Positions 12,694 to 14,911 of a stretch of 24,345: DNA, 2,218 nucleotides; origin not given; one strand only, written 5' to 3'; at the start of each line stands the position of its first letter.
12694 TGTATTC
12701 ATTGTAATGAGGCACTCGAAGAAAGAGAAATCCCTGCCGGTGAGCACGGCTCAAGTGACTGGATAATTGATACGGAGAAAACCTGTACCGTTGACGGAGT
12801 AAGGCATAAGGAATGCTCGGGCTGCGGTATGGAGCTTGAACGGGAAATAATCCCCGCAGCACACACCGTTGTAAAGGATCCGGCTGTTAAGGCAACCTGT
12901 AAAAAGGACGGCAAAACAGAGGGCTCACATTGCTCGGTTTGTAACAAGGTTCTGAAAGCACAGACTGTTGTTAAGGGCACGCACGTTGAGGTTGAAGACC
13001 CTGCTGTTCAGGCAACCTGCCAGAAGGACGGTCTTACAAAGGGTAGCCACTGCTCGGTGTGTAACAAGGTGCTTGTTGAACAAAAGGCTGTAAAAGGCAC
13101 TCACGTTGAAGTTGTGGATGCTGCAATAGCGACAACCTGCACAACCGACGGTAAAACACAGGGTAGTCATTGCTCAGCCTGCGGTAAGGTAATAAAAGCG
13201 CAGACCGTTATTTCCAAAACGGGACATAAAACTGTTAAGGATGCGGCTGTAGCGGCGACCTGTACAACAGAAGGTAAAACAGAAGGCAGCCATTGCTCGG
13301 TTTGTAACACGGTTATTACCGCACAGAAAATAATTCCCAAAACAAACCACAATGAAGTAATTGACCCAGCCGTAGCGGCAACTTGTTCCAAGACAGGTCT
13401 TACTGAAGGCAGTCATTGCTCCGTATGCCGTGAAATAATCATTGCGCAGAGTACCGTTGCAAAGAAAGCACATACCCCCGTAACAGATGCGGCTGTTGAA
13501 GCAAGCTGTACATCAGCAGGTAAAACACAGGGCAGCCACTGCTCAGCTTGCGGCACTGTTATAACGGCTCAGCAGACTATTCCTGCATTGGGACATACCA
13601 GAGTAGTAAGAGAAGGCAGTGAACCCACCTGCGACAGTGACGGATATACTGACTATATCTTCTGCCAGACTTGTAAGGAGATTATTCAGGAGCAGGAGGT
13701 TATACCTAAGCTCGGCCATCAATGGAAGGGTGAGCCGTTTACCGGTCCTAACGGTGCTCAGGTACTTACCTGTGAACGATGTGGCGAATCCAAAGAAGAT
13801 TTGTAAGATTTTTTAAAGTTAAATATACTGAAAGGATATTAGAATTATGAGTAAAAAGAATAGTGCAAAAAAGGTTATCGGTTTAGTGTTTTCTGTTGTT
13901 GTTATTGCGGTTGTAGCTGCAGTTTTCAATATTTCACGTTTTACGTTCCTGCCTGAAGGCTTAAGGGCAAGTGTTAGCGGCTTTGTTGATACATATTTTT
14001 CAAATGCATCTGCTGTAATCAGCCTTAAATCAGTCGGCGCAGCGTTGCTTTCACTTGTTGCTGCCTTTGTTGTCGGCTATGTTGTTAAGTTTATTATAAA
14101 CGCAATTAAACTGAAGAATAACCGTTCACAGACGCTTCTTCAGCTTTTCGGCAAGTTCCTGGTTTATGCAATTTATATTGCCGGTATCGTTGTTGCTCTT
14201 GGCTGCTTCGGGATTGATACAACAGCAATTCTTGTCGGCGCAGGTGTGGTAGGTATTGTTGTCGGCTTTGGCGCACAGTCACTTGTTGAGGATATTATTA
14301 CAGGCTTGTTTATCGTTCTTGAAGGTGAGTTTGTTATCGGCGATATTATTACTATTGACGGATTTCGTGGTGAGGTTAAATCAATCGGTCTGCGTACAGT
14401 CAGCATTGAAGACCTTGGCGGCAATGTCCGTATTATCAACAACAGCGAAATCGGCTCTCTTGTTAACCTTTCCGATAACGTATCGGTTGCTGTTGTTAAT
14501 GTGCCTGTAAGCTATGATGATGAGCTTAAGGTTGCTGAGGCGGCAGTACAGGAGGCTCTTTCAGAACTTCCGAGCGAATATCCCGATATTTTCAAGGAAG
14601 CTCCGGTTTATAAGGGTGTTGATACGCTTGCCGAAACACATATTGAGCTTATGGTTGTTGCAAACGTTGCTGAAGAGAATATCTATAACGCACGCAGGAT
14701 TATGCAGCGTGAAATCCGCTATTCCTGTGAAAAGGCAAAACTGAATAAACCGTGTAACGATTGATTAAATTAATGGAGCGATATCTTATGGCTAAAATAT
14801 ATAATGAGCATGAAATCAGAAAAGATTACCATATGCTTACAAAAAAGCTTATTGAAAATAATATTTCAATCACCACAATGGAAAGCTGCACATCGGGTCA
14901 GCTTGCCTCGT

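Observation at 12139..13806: Membrane-anchored protein built from 11 tandem Cys3-His units with an acidic cytoplasmic tail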

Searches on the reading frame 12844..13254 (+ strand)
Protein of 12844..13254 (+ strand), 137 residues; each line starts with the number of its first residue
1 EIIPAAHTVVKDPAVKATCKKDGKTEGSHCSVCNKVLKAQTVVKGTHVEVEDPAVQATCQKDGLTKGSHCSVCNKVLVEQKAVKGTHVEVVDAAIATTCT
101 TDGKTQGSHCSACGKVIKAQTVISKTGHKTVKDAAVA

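Call 35: predict_structure(alignment_id=A1)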
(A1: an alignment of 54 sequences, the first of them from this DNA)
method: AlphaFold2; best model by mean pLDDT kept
length: 137 residues; sequences in the alignment: 54
mean_pLDDT: 96.2   pTM: 0.66
mean pLDDT of the five models: 96.2, 95.5, 94.9, 94.5, 94.0
residues with pLDDT >= 90: 125; 70-90: 12; 50-70: 0; < 50: 0
segments of 3 or more residues with pLDDT < 50: none
pLDDT, mean of each block of 10 residues (from residue 1): 89 97 98 97 97 98 98 97 98 98 98 98 95 85
secondary structure, 60 per line:
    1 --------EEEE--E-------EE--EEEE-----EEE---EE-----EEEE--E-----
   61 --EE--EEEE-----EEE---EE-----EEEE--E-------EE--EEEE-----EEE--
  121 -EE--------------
elements in order: E9-12 E27-30 E36-38 E49-52 E67-70 E76-78 E89-92 E107-110 E116-118

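Call 39: fold_search(model_id=the predicted structure, library=pdb)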
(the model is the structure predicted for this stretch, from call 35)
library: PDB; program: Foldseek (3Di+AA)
matches with E <= 10: 319; with E <= 0.001: 0
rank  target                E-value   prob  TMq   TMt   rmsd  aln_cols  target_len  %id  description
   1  4fum                  4.3e-02  0.28  0.20  0.16  19.7       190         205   10  Structural basis for Zn2+-dependent intercellular adhesion in staphylococcal biofilms (released 2013-01-16)
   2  4fun                  5.8e-02  0.28  0.20  0.15  20.9       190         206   10  Structural basis for Zn2+-dependent intercellular adhesion in staphylococcal biofilms (released 2013-01-16)
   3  8deo_A                6.1e-02  0.25  0.20  0.08  20.5       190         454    9  Structure of AAP A domain and B-repeats (residues 351-813) from Staphylococcus epidermidis (released 2023-05-03)
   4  4wve_A                6.5e-02  0.30  0.21  0.15  17.6       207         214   10  Crystal structure of the Staphylococcus aureus SasG G52-E2-G53 module (released 2015-06-03)
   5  3tiq_B                1.6e-01  0.16  0.19  0.14  21.0       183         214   10  Crystal structure of Staphylococcus aureus SasG G51-E-G52 module (released 2012-04-18)
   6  7mq8_LJ               3.7e-01  0.08  0.11  0.05  24.7       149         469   10  Cryo-EM structure of the human SSU processome, state pre-A1 (released 2021-09-22)
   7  1ggu_B                4.4e-01  0.08  0.14  0.05  23.7       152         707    9  HUMAN FACTOR XIII WITH CALCIUM BOUND IN THE ION SITE (released 1999-09-16)
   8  3tiq_A                4.8e-01  0.13  0.20  0.15  18.9       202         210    9  Crystal structure of Staphylococcus aureus SasG G51-E-G52 module (released 2012-04-18)
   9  9e2g_2C               4.8e-01  0.07  0.12  0.04  23.9       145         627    9  Cryo-EM structure of 48 nm repeat of microtubule doublet from T. brucei flagellum (released 2025-03-12)
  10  6cgs_A                5.1e-01  0.12  0.19  0.14  19.8       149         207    9  mouse cadherin-7 EC1-2 adhesive fragment (released 2018-05-09)
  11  5ldy_B                5.4e-01  0.16  0.22  0.12  20.3       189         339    7  Structure of Yersinia pseudotuberculosis InvD (released 2017-06-14)
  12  5tu9_B                5.4e-01  0.10  0.12  0.12  14.1       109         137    7  Crystal structure of Staphylococcus epidermidis Aap G58-spacer-G513 (variant G5-spacer-consensus G5) (released 2016-12-21)
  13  8cmt_A                5.6e-01  0.09  0.15  0.04  23.6       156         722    8  Structure of the plasma coagulation Factor XIII A2B2 heterotetrameric complex. (released 2024-09-11)
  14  1f13_B                5.9e-01  0.08  0.14  0.05  22.7       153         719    8  RECOMBINANT HUMAN CELLULAR COAGULATION FACTOR XIII (released 1998-08-12)
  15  2bkl_B                5.9e-01  0.08  0.14  0.04  22.4       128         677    8  Structural and Mechanistic Analysis of Two Prolyl Endopeptidases: Role of Inter-Domain Dynamics in Catalysis and Speci (released 2005-03-09)
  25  4wve_B                9.4e-01  0.08  0.20  0.16  19.0       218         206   10  Crystal structure of the Staphylococcus aureus SasG G52-E2-G53 module (released 2015-06-03)
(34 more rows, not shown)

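Call 41: search_solved_structures(query=A1, max_evalue=1, show_alignments=2)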
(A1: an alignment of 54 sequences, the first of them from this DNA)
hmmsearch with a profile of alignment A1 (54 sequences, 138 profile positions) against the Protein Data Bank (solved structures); distinct sequences matched with E-value up to 1: 30.
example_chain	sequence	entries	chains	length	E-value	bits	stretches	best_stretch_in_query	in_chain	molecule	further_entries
1yu6_C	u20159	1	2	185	1.9e-05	27.5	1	9-66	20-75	Ovomucoid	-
9qa6_A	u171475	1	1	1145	3.8e-05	26.6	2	4-132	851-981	IgA protease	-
1bus_A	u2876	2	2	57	0.006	19.5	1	95-126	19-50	PROTEINASE INHIBITOR IIA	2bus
1pce_A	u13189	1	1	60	0.0072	19.2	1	94-127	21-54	PEC-60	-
2n52_A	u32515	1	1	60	0.0094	18.8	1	12-125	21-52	Serine protease inhibitor Kazal-type 6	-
1z7k_B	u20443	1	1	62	0.069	16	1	12-45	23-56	Ovomucoid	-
1uvf_A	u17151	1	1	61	0.084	15.7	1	15-41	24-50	SERINE PROTEINASE INHIBITOR KAZAL TYPE 5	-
1uvg_A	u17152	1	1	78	0.092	15.6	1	15-42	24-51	SERINE PROTEINASE INHIBITOR KAZAL TYPE 5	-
1sge_I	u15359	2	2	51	0.095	15.6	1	12-40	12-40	Ovomucoid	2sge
1hja_I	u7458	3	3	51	0.096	15.6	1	12-40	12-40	OVOMUCOID INHIBITOR | Ovomucoid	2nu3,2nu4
2sgq_I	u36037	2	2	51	0.098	15.5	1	12-40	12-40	Ovomucoid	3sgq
2sgp_I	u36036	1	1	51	0.12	15.2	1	14-40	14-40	OVOMUCOID INHIBITOR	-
1sgp_I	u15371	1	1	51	0.12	15.2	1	13-40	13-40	TURKEY OVOMUCOID INHIBITOR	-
1sgn_I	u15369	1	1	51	0.13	15.2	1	13-40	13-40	Ovomucoid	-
2nu1_I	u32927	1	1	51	0.14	15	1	13-40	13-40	Ovomucoid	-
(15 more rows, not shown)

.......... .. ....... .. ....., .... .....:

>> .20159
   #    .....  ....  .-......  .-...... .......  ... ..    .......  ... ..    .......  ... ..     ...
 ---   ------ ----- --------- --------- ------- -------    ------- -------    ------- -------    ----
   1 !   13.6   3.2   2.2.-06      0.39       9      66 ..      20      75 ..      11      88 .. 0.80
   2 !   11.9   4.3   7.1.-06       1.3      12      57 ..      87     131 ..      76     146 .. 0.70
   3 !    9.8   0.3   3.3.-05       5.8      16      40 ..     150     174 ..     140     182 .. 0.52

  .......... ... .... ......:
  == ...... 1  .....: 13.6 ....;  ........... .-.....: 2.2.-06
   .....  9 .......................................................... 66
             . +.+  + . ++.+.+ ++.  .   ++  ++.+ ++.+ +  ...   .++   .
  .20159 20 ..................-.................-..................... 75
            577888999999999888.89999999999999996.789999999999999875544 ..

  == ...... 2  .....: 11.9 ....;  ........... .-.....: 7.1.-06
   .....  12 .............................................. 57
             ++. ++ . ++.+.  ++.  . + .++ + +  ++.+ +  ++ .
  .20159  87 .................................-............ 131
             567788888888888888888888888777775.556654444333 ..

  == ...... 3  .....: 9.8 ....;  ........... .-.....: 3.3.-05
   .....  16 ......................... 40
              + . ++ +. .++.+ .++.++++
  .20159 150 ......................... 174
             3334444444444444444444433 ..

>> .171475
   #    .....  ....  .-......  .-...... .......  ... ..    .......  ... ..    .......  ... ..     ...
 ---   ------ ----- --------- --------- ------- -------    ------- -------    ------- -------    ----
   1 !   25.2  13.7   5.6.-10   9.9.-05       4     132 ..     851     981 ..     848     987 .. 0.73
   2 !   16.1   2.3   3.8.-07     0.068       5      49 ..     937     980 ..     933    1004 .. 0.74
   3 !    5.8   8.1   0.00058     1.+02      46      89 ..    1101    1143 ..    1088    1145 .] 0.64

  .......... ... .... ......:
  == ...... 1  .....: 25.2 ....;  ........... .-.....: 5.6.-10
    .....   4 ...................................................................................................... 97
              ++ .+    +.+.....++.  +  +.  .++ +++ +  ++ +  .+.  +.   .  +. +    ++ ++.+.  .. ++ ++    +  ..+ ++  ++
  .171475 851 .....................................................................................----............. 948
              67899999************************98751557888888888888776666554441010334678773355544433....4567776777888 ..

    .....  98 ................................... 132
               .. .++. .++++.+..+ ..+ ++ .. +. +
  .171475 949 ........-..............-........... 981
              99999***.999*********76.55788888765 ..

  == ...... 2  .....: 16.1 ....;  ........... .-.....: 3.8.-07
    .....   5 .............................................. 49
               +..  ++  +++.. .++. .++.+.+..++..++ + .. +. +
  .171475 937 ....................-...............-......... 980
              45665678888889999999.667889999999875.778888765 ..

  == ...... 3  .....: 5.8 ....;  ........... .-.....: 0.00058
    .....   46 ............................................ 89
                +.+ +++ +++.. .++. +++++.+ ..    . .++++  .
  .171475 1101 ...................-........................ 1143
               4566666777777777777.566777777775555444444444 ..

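Call 53: search_protein_representatives(alignment_id=A1)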
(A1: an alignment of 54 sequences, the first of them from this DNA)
Query: 54 sequences, 138 profile positions. Proteins with E-value up to 0.001 (for the whole library): 50868; up to 1e-10: 34520; up to 1e-30: 14130. The best 150 are listed.
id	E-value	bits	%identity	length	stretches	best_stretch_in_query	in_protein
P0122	0.0e+00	3463.0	-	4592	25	2-137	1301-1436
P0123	0.0e+00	2214.5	-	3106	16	1-137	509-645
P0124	0.0e+00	2185.3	-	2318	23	2-135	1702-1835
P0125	0.0e+00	2126.0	-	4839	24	2-134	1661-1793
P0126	0.0e+00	2099.7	-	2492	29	1-138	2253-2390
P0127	0.0e+00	2033.1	-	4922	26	1-136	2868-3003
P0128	0.0e+00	2005.9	-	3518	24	2-134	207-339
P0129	0.0e+00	2001.7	-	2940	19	2-137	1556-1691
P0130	0.0e+00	1972.8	-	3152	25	2-134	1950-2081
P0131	0.0e+00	1952.9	-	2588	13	2-136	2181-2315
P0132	0.0e+00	1929.9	-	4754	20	6-133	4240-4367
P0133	0.0e+00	1911.5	-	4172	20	2-136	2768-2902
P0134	0.0e+00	1830.0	-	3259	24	2-134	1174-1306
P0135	0.0e+00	1797.9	-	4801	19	2-133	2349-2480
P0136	0.0e+00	1779.6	-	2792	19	3-135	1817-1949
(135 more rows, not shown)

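Call 67: fold_search(model_id=the predicted structure, library=viral)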
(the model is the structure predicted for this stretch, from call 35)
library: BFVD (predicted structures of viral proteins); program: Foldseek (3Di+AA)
matches with E <= 10: 263; with E <= 0.001: 2
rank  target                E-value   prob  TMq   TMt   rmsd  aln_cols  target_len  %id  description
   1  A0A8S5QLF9            1.9e-05  1.00  0.50  0.13   8.9       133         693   24  S-layer homology domain (Fragment) [Podoviridae sp. ctdRZ1]
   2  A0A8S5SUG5            8.3e-04  1.00  0.35  0.14   8.3       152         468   13  Leucine rich repeat protein [Siphoviridae sp. ctqPo10]
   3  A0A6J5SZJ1            8.6e-02  0.33  0.16  0.08  23.3       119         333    8  COG3391 Uncharacterized conserved protein [uncultured Caudovirales phage]
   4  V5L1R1                2.2e-01  0.10  0.12  0.06  26.5       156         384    6  (no name in the UniProt tables at hand)
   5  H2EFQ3                2.5e-01  0.10  0.13  0.05  25.8       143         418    5  Putative BTB_POZ domain-containing protein [Moumouvirus sp. 'Monve']
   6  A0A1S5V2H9            3.1e-01  0.08  0.13  0.05  23.3       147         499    5  (no name in the UniProt tables at hand)
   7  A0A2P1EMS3            3.8e-01  0.09  0.13  0.04  25.0       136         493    7  WD40 repeat protein [Moumouvirus australiensis]
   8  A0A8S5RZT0            4.7e-01  0.16  0.22  0.12  15.8       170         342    6  Binding domain, N-terminal [Myoviridae sp. ctNQV2]
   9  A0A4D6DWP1            6.4e-01  0.08  0.15  0.11  19.8       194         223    9  Uncharacterized protein [Edwardsiella phage pEt-SU]
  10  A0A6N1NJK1            6.7e-01  0.10  0.17  0.11  29.0       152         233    6  Putative ORFan [Tupanvirus deep ocean]
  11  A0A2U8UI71            6.7e-01  0.08  0.17  0.04  13.1       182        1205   10  (no name in the UniProt tables at hand)
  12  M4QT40                6.7e-01  0.06  0.11  0.05  23.4       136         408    7  Uncharacterized protein (Fragment) [Synechococcus phage S-SKS1]
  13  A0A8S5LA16            7.1e-01  0.15  0.24  0.08  17.0       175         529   11  Binding domain, N-terminal [Myoviridae sp. ctPuP5]
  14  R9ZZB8                7.1e-01  0.14  0.26  0.17  16.9       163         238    7  Structural protein [Cellulophaga phage phi17:2]
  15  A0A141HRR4            7.5e-01  0.10  0.18  0.07  19.4       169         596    7  (no name in the UniProt tables at hand)
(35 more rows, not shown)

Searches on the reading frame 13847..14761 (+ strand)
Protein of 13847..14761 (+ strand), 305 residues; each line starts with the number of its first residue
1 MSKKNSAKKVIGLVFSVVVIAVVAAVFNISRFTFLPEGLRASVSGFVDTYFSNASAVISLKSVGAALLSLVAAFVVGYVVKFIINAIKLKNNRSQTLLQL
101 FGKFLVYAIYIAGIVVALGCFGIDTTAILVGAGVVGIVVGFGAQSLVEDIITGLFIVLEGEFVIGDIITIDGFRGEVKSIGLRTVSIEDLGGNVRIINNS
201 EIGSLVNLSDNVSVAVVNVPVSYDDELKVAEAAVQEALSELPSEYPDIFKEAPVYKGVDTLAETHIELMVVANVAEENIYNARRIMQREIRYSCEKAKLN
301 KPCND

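Call 29: search_protein_families(library=pfam, proteins=[window:13847-14761:+], max_evalue=0.001)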
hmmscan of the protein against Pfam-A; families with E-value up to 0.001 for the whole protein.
window:13847-14761:+ (305 aa): 2 families
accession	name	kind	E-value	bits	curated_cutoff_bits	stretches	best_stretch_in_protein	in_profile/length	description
PF00924.24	MS_channel_2nd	-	7.2e-14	52.1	20.2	1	146-209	2-67/68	Mechanosensitive ion channel, beta-domain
PF21088.3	MS_channel_1st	-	4.3e-07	30.2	23.1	1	104-144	2-42/42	Mechanosensitive ion channel, transmembrane helices 2/3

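Call 58: find_related_loci(query=window:13847-14761:+, collection=metagenome_contigs, flank=4000)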
Query window:13847-14761:+ (305 aa) in metagenome_contigs; peptide patterns used: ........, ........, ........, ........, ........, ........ (x = any residue, [..] = any of these).
375 stretches matched a pattern; 4 encode a relative of the query (tblastn E <= 1e-3); 4 distinct loci.
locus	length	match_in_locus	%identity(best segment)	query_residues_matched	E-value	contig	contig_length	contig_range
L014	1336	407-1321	93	1-305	0e+0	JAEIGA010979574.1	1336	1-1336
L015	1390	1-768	77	51-305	4e-134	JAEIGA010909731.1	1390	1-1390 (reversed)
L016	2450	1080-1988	65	1-305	7e-126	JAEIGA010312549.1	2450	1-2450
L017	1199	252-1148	63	3-302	8e-125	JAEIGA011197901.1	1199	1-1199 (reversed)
